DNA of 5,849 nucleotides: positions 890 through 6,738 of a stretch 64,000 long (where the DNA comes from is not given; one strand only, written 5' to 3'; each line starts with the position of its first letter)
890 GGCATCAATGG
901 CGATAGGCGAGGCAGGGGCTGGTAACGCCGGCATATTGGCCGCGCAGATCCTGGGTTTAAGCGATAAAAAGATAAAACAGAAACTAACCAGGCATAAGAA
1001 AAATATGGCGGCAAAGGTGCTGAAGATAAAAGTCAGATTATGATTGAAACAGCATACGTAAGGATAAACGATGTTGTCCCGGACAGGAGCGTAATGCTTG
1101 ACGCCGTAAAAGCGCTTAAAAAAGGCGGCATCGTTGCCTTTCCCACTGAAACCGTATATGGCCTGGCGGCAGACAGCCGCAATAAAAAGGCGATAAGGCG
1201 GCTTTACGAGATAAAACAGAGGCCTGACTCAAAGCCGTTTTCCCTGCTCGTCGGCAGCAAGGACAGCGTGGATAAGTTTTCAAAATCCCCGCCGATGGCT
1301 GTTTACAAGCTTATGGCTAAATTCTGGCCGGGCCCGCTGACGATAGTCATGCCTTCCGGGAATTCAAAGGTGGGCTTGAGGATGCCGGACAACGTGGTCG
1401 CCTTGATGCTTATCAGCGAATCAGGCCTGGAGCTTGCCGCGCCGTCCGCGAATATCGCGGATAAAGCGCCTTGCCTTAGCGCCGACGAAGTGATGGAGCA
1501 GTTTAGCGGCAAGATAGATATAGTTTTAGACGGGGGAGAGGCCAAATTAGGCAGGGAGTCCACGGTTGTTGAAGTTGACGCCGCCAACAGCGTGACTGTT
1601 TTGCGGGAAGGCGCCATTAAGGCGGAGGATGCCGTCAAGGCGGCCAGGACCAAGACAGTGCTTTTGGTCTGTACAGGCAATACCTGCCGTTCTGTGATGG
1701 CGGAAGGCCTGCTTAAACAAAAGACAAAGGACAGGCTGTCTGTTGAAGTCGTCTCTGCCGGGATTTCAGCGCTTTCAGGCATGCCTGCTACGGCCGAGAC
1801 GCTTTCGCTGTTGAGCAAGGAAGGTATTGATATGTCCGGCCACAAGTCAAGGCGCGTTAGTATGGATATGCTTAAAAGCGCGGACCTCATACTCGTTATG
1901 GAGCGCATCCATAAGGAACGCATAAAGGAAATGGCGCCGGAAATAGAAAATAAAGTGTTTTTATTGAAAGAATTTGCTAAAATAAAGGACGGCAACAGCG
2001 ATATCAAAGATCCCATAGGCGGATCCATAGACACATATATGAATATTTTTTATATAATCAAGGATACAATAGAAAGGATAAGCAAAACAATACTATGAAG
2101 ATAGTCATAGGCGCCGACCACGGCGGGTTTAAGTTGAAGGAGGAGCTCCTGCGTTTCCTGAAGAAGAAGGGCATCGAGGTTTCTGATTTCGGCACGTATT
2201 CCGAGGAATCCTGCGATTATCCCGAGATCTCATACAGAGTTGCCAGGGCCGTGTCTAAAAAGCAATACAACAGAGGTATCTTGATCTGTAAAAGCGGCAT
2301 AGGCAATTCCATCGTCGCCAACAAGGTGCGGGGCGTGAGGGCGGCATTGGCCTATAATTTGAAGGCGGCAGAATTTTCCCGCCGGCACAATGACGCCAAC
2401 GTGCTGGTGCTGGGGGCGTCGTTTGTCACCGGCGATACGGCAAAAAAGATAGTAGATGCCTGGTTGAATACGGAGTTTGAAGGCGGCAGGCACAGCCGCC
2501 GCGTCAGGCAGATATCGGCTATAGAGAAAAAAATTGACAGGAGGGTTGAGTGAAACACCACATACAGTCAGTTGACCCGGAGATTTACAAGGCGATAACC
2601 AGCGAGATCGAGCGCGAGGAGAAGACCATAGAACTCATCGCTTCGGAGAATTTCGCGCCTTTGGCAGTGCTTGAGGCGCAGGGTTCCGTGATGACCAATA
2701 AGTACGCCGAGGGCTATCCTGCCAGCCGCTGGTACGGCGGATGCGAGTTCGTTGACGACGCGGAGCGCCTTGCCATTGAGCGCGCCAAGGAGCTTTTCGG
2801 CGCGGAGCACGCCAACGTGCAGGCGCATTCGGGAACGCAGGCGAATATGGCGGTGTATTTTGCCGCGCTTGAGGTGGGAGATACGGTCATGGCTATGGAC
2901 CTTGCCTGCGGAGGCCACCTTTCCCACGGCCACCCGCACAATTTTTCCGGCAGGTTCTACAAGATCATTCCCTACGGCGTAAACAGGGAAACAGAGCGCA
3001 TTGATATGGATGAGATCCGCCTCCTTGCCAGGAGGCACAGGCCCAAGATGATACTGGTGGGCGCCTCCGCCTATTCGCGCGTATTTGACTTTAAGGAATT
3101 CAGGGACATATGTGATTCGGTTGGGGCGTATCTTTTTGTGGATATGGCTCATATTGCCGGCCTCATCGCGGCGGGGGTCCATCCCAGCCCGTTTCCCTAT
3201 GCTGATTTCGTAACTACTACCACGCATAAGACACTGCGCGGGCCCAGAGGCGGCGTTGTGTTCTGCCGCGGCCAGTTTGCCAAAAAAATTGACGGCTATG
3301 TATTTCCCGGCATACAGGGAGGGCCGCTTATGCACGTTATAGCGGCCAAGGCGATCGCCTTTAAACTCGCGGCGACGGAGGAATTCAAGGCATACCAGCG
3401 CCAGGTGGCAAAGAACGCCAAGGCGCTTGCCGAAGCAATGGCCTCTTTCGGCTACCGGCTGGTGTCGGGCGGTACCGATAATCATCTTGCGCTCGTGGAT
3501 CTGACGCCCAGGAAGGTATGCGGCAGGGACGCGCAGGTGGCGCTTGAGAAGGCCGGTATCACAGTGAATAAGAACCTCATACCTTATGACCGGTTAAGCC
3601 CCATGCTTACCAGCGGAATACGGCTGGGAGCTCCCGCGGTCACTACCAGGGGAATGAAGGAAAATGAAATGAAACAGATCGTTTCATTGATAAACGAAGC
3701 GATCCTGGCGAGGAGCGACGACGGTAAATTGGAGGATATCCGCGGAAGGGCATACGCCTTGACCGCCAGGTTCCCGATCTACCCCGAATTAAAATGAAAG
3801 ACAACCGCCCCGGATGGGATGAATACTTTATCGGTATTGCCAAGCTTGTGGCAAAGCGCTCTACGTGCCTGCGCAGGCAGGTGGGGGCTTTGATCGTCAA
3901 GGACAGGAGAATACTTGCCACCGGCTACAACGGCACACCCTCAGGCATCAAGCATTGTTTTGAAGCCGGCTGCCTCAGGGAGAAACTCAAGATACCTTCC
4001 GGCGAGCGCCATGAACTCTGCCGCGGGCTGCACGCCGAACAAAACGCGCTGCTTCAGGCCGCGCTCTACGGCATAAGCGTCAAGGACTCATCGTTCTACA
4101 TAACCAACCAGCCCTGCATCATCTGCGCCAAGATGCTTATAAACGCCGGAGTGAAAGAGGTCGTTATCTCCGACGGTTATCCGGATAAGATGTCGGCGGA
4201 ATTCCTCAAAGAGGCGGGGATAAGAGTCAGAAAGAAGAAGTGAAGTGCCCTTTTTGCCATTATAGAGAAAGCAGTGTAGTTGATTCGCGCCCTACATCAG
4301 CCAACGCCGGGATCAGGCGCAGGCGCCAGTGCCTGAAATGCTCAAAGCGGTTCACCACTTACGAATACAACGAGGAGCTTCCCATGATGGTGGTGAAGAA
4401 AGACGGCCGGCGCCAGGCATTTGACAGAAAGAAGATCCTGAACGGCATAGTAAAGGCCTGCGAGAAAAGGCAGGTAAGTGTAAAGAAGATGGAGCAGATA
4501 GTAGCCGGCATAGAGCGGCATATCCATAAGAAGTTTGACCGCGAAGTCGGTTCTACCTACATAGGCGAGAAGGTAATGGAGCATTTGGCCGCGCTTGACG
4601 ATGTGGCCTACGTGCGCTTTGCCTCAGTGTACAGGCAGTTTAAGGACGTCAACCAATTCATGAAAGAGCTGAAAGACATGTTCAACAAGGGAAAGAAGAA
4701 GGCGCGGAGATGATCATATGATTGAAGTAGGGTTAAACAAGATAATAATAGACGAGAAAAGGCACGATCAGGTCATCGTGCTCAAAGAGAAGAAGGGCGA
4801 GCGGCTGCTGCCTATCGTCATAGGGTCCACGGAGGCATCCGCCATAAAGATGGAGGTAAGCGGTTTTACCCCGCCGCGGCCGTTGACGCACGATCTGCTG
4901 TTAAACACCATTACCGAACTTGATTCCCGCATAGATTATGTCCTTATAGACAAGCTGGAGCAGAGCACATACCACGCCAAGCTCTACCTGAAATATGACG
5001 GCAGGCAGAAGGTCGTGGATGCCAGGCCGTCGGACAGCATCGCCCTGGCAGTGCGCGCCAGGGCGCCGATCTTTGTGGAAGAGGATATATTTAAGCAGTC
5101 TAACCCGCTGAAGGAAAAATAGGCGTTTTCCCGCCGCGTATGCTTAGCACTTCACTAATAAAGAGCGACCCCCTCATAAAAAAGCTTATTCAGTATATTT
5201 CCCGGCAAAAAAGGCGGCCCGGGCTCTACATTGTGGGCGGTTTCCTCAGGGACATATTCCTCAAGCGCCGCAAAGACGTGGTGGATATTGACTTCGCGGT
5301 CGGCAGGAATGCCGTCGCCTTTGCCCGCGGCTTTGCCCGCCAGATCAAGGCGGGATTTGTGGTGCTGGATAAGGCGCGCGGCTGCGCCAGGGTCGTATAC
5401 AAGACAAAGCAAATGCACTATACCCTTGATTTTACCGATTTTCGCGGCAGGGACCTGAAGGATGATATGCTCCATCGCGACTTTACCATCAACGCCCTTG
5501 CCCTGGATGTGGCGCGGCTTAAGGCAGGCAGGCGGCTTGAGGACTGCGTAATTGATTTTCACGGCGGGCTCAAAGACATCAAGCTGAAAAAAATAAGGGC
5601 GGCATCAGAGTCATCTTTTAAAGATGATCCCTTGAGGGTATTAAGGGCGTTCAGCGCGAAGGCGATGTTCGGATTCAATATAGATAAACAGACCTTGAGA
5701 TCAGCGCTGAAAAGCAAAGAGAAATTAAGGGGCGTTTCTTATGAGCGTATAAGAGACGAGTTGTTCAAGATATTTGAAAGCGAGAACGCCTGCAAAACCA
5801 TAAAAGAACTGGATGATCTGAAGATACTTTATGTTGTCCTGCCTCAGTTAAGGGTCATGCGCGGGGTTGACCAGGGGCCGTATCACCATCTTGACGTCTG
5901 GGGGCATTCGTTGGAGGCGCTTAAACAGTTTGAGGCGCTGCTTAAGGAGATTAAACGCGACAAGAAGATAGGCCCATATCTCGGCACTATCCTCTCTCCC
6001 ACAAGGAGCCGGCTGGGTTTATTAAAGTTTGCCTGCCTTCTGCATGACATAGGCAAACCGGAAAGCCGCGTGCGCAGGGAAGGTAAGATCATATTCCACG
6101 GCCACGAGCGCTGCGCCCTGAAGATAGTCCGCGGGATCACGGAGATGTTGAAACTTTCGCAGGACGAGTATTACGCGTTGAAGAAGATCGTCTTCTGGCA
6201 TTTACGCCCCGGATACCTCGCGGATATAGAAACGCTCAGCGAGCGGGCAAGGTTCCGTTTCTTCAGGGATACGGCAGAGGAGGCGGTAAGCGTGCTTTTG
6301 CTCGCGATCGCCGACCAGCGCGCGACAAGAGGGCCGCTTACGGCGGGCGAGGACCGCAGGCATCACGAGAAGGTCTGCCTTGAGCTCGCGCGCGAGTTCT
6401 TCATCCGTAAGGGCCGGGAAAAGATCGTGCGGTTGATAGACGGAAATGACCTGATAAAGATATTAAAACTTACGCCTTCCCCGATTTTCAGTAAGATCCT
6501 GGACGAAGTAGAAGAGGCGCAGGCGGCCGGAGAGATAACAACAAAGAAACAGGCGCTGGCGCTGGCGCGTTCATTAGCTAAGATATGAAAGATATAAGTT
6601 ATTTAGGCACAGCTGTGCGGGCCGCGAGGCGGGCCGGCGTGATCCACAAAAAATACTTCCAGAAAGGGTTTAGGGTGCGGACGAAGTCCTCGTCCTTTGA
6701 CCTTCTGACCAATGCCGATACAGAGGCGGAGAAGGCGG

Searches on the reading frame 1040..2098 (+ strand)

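Call 85: search_protein_families(library=pfam, proteins=[window:1040-2098:+], max_evalue=0.00001)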
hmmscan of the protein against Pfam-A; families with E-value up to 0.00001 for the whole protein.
window:1040-2098:+ (352 aa): 2 families
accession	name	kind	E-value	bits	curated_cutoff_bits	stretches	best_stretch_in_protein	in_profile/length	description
PF01300.24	Sua5_yciO_yrdC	-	1.1e-51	175.3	25.1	1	24-191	1-178/178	Telomere recombination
PF01451.26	LMWPc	-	2.7e-34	118.9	23.2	1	207-344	1-140/144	Low molecular weight phosphotyrosine protein phosphatase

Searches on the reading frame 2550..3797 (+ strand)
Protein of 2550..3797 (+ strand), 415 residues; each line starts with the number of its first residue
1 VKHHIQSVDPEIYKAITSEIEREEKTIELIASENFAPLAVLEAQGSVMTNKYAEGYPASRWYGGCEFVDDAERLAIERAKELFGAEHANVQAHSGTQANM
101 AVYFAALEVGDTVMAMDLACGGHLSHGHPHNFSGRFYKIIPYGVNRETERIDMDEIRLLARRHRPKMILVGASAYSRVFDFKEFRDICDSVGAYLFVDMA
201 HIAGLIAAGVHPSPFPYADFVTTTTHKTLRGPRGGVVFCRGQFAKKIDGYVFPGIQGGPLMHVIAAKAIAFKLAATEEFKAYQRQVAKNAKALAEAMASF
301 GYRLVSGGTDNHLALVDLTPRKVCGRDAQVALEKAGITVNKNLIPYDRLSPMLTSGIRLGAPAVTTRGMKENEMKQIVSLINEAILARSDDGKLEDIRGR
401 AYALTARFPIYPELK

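Call 85: search_protein_families(library=pfam, proteins=[window:2550-3797:+], max_evalue=0.00001)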
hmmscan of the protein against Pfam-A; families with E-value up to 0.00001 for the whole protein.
window:2550-3797:+ (415 aa): 3 families
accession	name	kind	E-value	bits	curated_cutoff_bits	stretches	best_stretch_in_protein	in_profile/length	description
PF00464.25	SHMT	-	1.9e-166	554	27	1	6-381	2-399/399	Serine hydroxymethyltransferase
PF00155.27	Aminotran_1_2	-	1.2e-06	28.4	19.7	1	80-367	52-352/361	Aminotransferase class I and II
PF01212.27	Beta_elim_lyase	-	9.8e-06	25.5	27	0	77-313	39-282/288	Beta-eliminating lyase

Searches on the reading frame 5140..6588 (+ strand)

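Call 85: search_protein_families(library=pfam, proteins=[window:5140-6588:+], max_evalue=0.00001)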
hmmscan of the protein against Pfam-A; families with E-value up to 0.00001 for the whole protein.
window:5140-6588:+ (482 aa): 4 families
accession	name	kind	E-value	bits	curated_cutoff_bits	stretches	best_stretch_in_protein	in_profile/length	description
PF01743.26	PolyA_pol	-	1.6e-16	61.3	23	1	29-153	1-126/126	Poly A polymerase head domain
PF12627.12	PolyA_pol_RNAbd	-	1.6e-13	50.6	22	1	178-237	1-60/64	Probable RNA and SrmB- binding site of polymerase A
PF01966.28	HD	-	1.4e-09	38.7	22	1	253-393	1-112/116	HD domain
PF13735.12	tRNA_NucTran2_2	-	3.3e-07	30.8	27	1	433-473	105-145/149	tRNA nucleotidyltransferase domain 2 putative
